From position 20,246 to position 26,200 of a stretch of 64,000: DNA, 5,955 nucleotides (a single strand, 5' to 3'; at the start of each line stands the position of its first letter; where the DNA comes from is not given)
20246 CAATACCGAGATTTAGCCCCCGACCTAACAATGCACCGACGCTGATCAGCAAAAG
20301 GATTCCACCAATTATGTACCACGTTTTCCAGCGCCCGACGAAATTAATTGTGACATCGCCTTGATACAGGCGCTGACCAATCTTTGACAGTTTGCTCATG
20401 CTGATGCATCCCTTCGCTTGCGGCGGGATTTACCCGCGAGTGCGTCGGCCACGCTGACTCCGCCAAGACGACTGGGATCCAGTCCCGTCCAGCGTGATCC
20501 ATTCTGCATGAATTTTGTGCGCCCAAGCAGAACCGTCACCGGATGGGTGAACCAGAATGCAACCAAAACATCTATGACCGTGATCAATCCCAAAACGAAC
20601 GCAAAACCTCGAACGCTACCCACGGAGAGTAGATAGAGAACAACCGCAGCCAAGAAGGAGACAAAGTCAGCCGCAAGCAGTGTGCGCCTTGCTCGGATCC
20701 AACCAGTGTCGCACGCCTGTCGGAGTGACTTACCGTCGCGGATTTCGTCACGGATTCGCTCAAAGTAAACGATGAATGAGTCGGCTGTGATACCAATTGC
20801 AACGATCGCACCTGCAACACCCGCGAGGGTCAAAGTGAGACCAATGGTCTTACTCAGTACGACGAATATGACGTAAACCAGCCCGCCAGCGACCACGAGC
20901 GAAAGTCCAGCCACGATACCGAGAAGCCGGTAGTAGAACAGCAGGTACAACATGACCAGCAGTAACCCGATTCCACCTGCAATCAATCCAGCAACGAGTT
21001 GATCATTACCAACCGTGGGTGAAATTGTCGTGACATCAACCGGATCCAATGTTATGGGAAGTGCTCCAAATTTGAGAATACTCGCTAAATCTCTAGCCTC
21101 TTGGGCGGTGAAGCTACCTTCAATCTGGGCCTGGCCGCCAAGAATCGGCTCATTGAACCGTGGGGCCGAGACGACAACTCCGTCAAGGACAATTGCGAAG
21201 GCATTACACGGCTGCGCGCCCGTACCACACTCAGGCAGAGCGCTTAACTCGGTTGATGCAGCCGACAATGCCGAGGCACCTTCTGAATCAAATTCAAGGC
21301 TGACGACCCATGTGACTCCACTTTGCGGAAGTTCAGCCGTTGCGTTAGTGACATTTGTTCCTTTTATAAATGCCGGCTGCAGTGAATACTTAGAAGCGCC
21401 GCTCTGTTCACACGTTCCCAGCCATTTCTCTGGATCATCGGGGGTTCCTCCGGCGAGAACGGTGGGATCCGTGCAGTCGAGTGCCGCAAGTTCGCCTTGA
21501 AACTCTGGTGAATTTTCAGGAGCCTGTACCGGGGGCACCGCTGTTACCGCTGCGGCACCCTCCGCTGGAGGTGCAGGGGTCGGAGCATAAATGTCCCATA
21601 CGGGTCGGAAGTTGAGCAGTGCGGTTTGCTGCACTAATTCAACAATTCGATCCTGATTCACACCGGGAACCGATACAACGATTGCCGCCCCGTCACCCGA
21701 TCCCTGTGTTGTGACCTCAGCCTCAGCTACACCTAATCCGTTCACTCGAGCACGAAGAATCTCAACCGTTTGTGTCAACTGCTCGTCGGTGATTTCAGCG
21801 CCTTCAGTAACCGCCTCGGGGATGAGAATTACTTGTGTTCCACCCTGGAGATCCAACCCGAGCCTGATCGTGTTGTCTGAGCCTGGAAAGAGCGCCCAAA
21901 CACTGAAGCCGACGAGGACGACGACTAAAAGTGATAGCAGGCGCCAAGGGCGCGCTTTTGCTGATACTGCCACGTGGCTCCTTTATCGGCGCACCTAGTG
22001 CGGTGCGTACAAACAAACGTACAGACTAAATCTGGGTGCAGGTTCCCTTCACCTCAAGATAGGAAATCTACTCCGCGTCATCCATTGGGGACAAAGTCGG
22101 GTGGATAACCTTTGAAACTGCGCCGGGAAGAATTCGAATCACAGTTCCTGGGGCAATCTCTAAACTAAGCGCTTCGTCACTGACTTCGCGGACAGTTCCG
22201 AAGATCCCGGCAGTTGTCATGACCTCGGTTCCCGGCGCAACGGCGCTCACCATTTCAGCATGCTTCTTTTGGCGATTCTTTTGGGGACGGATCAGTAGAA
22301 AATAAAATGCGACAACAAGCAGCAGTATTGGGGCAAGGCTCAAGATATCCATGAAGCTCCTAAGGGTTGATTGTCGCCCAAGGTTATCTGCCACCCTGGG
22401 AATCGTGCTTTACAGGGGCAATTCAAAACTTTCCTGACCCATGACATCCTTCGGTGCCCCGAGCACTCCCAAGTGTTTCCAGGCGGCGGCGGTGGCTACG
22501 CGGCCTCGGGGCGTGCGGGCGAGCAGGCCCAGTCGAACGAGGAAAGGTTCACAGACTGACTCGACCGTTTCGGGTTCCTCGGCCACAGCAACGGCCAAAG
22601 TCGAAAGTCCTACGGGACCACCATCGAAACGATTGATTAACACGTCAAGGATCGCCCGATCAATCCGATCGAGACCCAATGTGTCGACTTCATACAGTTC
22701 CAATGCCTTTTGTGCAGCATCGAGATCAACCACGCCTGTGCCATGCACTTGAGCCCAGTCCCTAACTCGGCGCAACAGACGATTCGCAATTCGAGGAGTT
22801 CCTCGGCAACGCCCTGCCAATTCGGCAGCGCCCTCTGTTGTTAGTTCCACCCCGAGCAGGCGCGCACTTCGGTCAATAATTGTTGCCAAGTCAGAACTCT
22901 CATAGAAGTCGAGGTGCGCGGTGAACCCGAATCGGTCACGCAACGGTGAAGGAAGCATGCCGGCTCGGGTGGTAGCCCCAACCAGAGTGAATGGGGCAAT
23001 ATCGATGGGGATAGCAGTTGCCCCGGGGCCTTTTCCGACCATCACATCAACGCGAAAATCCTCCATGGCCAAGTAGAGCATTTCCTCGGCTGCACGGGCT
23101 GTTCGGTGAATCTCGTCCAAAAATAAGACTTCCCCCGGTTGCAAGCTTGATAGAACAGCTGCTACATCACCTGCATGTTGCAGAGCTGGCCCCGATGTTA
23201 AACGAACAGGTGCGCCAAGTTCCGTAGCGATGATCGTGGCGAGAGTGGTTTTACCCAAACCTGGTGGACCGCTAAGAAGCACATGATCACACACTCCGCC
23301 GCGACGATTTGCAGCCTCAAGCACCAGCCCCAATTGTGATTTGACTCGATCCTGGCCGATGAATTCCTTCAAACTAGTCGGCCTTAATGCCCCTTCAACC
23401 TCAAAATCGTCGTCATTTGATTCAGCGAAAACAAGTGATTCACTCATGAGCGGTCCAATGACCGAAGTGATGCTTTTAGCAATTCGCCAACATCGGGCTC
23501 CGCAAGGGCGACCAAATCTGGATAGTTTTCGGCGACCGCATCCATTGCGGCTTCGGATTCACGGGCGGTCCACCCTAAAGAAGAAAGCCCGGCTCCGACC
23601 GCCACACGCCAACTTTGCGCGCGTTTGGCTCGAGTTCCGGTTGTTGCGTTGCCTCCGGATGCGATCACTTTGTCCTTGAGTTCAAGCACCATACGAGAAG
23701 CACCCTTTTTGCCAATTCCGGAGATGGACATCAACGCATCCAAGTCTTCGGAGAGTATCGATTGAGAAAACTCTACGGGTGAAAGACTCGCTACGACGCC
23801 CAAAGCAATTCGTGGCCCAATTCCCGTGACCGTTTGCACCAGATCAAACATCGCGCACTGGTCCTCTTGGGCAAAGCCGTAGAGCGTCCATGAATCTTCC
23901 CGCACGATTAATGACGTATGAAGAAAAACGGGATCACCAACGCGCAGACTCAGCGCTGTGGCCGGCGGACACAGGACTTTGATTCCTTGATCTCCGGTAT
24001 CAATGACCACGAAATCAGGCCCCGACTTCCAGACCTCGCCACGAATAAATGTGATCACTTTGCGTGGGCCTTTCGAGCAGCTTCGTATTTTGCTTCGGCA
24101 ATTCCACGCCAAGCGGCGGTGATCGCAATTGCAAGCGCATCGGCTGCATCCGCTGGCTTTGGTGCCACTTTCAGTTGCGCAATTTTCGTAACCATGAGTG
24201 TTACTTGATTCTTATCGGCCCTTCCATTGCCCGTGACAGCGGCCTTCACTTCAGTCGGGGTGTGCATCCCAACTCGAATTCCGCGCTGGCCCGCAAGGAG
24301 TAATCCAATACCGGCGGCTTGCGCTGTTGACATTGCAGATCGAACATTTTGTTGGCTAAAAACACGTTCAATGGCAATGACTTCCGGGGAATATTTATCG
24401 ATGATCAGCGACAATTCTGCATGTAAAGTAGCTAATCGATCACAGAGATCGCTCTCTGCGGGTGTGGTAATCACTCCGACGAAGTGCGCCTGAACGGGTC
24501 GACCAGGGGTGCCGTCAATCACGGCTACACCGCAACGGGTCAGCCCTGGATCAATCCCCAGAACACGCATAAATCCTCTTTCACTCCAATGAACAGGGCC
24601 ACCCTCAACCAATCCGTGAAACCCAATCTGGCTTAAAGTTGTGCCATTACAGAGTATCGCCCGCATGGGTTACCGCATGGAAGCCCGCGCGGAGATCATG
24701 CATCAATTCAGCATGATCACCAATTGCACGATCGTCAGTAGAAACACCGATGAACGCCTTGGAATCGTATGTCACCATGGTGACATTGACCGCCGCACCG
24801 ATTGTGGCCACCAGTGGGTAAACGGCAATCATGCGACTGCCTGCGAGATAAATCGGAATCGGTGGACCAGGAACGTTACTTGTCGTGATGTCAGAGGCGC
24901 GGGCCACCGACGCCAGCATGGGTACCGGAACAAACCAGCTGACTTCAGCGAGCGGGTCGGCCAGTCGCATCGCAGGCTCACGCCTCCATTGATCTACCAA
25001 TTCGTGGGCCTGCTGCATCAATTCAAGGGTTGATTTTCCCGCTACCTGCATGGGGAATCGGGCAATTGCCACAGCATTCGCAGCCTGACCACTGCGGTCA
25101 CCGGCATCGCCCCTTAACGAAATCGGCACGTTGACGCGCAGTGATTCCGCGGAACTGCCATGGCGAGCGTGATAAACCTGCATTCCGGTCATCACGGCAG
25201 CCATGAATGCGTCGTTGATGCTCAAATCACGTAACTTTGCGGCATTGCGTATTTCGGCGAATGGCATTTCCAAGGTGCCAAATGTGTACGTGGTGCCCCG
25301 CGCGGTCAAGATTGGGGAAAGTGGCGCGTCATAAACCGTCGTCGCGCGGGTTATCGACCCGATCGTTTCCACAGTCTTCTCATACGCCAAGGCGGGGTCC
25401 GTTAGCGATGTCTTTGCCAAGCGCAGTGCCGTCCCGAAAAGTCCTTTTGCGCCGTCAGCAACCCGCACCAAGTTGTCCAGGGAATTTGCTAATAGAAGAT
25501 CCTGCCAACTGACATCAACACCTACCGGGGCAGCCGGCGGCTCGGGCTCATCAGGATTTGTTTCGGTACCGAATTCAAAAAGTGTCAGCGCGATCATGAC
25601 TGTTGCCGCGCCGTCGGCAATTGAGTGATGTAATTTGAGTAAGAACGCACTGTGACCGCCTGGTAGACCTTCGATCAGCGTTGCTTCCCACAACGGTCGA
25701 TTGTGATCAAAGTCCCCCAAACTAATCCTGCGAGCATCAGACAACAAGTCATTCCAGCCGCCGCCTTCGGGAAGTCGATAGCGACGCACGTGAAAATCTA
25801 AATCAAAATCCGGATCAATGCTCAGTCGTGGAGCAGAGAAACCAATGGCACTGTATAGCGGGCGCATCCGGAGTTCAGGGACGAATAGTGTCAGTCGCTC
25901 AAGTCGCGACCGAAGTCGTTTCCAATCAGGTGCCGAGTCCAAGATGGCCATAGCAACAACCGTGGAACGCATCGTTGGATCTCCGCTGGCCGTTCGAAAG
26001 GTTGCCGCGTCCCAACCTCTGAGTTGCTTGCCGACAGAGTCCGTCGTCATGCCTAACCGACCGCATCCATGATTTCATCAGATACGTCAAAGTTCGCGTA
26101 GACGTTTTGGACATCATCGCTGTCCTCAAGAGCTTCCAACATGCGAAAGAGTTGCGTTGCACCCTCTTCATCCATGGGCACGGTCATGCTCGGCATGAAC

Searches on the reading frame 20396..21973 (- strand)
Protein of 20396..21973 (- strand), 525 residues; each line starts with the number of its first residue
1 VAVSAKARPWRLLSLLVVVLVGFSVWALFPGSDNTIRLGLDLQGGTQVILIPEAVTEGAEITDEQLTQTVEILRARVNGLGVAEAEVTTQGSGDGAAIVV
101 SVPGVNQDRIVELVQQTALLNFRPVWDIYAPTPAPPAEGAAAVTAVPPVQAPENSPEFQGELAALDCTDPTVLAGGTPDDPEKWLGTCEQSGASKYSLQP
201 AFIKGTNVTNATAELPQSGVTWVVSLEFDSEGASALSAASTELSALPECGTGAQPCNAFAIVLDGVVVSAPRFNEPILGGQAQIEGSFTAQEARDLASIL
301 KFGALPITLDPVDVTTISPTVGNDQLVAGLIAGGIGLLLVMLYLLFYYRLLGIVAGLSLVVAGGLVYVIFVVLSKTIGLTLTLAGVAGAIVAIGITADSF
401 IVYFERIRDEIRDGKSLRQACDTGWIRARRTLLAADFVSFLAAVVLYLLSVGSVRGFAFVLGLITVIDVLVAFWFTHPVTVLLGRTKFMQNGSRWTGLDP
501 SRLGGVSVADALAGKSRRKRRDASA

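Call 82: search_protein_families(library=pfam, max_evalue=0.00001, proteins=[window:20396-21973:-])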
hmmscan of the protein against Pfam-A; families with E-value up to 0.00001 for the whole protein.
window:20396-21973:- (525 aa): 3 families
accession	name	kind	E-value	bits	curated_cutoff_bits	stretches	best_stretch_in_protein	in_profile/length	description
PF22599.2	SecDF_P1_head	-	3.2e-25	88.7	27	1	194-307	11-114/114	SecDF, P1 head subdomain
PF21760.3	SecD_1st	-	8e-14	51.3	27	1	67-125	2-58/60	Protein translocase subunit SecDF, P1 domain, N-terminal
PF02355.23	SecD_SecF_C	-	5.9e-09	36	20.5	1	313-484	17-187/189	Protein export membrane protein SecD/SecF, C-terminal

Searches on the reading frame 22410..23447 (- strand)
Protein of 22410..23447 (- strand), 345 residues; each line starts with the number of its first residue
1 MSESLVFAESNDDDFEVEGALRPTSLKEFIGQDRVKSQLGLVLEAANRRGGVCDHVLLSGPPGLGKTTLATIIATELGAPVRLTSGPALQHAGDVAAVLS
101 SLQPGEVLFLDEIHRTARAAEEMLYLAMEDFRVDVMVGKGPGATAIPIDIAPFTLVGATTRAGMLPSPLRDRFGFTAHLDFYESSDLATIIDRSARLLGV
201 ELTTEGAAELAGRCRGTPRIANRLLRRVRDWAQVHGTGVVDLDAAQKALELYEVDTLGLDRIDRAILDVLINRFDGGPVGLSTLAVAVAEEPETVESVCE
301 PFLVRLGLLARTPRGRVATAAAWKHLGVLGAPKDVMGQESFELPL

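Call 82: search_protein_families(library=pfam, max_evalue=0.00001, proteins=[window:22410-23447:-])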
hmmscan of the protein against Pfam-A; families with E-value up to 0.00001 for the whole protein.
window:22410-23447:- (345 aa): 6 families
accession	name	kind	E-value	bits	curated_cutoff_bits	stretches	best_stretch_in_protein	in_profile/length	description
PF05496.18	RuvB_N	-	8.6e-72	240.5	27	1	21-179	1-159/159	Holliday junction DNA helicase RuvB P-loop domain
PF17864.7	AAA_lid_4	-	2.9e-31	107.5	27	1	182-255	1-74/74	RuvB AAA lid domain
PF05491.19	RuvB_C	-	2.8e-22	78.9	24.7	1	257-326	2-71/72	RuvB C-terminal winged helix domain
PF00004.35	AAA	-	1.4e-20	74.6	21.2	1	56-177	1-127/131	ATPase family associated with various cellular activities (AAA)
PF07728.20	AAA_5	-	4e-08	33.8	22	1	55-173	1-139/139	AAA domain (dynein-related subfamily)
PF13191.12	AAA_16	-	1.3e-06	29.5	32.6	0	28-91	1-63/167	AAA ATPase domain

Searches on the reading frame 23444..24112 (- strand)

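Call 82: search_protein_families(library=pfam, max_evalue=0.00001, proteins=[window:23444-24112:-])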
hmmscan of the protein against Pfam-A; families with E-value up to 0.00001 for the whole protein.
window:23444-24112:- (222 aa): 2 families
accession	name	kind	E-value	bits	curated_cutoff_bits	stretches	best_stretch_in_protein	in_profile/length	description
PF01330.27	RuvA_N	-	3.2e-16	59.6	23.6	1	20-79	2-61/61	RuvA N terminal domain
PF14520.12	HHH_5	-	1.5e-11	45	27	1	89-147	1-57/57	Helix-hairpin-helix domain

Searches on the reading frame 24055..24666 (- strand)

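Call 82: search_protein_families(library=pfam, max_evalue=0.00001, proteins=[window:24055-24666:-])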
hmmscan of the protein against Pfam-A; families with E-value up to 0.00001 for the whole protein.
window:24055-24666:- (203 aa): 1 family
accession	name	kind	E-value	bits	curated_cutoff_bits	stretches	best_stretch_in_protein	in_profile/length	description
PF02075.23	RuvC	-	4.2e-47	160.2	22.2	1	35-183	1-147/148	Crossover junction endodeoxyribonuclease RuvC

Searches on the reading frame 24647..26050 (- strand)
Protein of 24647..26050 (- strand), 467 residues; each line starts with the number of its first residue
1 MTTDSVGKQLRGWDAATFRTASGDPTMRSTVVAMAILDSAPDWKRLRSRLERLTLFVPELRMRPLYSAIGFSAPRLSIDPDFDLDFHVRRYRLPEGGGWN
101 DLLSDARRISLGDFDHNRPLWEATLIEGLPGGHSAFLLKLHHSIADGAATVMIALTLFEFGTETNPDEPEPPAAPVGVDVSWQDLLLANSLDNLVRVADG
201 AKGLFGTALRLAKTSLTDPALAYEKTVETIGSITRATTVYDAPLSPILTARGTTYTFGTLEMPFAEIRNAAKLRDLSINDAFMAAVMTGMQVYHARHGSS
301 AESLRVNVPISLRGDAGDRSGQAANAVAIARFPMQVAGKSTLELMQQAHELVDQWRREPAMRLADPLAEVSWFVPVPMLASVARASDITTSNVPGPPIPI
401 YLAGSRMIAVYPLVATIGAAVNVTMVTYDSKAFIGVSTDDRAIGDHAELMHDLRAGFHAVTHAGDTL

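Call 63: search_protein_families(library=pfam, max_evalue=0.00001, proteins=[window:24647-26050:-])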
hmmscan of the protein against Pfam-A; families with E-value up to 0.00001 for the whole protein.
window:24647-26050:- (467 aa): 2 families
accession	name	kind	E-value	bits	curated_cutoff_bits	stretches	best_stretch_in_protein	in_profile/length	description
PF03007.21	WS_DGAT_cat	-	6.9e-38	131.4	23.6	1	33-281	24-262/263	Wax ester synthase/diacylglycerol acyltransferase catalytic domain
PF06974.18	WS_DGAT_C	-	1.5e-17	64.4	20.7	1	325-459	3-143/145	WS/DGAT C-terminal domain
